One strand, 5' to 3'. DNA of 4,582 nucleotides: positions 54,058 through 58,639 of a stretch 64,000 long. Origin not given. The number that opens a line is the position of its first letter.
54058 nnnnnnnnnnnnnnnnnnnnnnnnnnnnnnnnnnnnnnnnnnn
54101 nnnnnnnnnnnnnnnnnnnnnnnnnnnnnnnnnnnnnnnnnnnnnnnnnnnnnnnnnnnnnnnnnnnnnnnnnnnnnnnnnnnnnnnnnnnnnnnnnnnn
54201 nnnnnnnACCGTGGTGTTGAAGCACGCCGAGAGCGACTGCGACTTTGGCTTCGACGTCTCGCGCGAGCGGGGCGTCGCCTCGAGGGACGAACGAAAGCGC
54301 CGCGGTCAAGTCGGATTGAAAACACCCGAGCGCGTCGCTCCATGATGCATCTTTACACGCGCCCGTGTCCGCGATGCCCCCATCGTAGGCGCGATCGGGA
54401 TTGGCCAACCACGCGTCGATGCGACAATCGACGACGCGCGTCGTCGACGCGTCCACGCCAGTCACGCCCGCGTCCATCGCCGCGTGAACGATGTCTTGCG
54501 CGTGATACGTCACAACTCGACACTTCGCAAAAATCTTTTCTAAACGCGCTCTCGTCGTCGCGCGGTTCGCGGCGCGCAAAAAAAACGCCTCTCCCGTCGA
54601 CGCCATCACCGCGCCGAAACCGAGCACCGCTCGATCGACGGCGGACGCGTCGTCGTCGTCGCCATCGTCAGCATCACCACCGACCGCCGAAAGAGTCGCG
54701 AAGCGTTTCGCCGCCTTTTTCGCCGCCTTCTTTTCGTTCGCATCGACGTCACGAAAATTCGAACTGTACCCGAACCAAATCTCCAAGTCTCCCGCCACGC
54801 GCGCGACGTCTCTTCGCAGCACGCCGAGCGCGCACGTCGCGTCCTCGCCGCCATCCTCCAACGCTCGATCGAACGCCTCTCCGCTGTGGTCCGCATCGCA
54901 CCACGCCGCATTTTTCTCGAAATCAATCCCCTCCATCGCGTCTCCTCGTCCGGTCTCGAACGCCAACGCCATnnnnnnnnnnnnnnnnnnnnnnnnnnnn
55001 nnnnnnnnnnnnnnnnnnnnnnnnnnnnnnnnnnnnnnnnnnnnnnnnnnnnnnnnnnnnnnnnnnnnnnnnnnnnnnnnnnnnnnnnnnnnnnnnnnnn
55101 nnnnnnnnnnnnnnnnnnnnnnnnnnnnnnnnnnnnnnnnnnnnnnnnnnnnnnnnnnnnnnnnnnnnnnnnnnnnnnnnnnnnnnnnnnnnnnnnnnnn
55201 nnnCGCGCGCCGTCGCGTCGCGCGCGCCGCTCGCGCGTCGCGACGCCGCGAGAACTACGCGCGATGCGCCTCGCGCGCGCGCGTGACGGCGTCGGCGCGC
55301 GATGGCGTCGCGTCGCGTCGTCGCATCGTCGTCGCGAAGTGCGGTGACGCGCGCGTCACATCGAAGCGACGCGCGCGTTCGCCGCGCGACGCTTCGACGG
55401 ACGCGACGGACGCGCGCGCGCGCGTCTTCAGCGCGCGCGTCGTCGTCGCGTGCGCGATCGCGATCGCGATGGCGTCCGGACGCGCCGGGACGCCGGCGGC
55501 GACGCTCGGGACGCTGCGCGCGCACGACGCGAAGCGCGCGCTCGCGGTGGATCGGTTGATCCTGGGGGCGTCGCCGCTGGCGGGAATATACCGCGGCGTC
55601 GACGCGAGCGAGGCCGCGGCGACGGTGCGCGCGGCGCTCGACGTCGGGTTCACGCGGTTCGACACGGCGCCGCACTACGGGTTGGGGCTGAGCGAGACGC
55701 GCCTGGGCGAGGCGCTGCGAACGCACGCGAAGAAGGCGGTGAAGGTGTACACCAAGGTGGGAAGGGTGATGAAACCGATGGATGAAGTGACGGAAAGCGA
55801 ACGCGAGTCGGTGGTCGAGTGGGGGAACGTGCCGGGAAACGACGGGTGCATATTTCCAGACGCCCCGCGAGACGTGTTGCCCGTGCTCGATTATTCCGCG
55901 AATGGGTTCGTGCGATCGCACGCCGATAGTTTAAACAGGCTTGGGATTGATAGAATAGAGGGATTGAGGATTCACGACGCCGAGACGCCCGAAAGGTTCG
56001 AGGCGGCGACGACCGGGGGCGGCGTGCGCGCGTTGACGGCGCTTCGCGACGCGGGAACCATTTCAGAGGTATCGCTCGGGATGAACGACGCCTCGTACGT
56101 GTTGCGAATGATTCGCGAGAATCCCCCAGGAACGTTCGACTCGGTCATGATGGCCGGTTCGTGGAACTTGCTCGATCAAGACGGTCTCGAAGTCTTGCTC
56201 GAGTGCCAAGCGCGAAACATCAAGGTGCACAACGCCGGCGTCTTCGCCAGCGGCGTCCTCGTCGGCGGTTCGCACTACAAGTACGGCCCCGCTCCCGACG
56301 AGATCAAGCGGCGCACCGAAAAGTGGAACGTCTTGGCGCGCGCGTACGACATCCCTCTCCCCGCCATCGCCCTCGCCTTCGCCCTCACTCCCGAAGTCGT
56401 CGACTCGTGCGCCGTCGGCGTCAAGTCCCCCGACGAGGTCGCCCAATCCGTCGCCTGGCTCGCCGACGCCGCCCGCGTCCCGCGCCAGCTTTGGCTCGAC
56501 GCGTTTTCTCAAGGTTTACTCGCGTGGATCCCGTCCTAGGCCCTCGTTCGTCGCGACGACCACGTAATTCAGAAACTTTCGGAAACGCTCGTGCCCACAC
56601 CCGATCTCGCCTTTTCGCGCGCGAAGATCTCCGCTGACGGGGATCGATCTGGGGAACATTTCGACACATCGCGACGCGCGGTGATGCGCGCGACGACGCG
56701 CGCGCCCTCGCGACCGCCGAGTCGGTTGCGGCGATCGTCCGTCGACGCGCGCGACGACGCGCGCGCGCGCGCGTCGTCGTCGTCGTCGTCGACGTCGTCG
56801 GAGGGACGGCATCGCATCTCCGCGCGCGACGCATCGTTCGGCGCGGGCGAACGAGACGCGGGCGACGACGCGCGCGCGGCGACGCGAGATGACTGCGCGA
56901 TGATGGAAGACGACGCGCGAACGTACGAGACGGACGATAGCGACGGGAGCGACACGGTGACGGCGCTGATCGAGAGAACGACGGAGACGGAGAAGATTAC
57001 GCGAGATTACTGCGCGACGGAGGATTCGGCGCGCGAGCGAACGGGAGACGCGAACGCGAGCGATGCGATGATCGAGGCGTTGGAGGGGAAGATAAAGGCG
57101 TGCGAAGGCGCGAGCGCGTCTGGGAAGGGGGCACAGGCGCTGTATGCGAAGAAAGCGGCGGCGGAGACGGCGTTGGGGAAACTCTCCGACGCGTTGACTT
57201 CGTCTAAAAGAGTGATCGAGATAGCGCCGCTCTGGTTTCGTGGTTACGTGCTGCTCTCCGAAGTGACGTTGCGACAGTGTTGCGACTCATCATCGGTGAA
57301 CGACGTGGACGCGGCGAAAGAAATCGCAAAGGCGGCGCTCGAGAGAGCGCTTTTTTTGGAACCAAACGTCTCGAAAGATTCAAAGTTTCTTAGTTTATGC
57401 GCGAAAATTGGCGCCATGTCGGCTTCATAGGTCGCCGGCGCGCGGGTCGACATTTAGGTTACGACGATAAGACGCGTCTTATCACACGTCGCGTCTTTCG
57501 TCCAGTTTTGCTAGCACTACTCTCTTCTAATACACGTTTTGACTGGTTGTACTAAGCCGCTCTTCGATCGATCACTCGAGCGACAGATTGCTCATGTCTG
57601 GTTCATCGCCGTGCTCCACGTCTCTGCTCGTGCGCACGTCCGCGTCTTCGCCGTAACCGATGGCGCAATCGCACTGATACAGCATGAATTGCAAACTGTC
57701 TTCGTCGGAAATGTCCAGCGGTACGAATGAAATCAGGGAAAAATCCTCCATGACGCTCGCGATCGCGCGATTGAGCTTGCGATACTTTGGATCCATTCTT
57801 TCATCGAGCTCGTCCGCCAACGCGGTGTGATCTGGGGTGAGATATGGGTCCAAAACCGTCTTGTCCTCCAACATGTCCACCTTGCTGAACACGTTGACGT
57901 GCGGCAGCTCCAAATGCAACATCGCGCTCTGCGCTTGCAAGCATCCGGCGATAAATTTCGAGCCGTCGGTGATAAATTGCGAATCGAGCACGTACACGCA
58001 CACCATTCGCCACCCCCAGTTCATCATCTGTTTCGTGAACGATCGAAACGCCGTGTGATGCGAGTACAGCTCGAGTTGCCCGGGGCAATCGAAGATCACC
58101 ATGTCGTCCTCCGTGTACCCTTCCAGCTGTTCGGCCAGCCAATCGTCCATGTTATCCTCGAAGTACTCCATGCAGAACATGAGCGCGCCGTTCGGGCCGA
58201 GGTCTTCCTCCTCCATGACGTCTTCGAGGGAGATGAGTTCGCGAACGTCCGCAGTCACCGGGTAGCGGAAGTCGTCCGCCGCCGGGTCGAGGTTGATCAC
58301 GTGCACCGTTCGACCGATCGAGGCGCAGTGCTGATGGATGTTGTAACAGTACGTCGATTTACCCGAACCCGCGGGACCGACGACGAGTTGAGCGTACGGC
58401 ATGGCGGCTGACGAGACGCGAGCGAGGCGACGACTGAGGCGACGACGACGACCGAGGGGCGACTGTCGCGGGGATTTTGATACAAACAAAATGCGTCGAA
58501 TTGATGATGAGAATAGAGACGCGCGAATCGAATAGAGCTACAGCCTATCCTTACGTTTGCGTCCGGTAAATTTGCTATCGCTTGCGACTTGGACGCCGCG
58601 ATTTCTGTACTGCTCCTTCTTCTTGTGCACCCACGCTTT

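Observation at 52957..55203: Pol theta/nu-like A-family polymerase encoded without a helicase domain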

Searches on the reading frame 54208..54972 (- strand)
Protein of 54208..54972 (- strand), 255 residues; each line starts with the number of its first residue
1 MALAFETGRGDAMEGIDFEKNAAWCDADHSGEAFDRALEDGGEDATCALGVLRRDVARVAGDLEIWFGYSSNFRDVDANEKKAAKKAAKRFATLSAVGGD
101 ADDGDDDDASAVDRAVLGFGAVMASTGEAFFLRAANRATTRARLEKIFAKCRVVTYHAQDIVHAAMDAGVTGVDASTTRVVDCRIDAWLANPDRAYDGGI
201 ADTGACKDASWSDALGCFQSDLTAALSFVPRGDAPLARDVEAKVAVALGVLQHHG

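Call 69: search_protein_families(library=pfam, proteins=[window:54208-54972:-], max_evalue=10)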
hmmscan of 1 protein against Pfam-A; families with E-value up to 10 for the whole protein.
seq(255 aa): 1 family
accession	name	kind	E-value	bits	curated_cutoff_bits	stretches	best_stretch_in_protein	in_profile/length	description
PF18049.7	DNA_pol_P_Exo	-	0.04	13.9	27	1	136-193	102-162/219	DNA polymerase nu pseudo-exo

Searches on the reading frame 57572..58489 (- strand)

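Call 77: search_protein_families(library=pfam, proteins=[window:57572-58489:-], max_evalue=0.01)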
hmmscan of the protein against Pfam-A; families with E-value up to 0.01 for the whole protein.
window:57572-58489:- (305 aa): 7 families
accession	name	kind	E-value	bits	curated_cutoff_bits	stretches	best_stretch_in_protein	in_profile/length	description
PF03029.23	ATP_bind_1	-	6.5e-77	259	27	1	36-276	1-237/240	Conserved hypothetical ATP binding protein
PF16575.11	CLP1_P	-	0.00028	21.2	26.6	1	38-79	1-42/188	mRNA cleavage and polyadenylation factor CLP1 P-loop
PF03266.21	NTPase_1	-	0.00054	20.3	23.9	1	36-165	4-131/168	NTPase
PF13614.12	AAA_31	-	0.0018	18.6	27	0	41-71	12-42/177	AAA domain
PF00142.24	Fer4_NifH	-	0.003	17.5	25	1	36-83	5-52/271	4Fe-4S iron sulfur cluster binding proteins, NifH/frxC family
PF25199.1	nSTAND_NTPase5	-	0.0035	17.6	34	1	16-56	26-66/145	Novel STAND NTPase 5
PF13604.12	AAA_30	-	0.0039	17.4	27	1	33-66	20-53/191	AAA domain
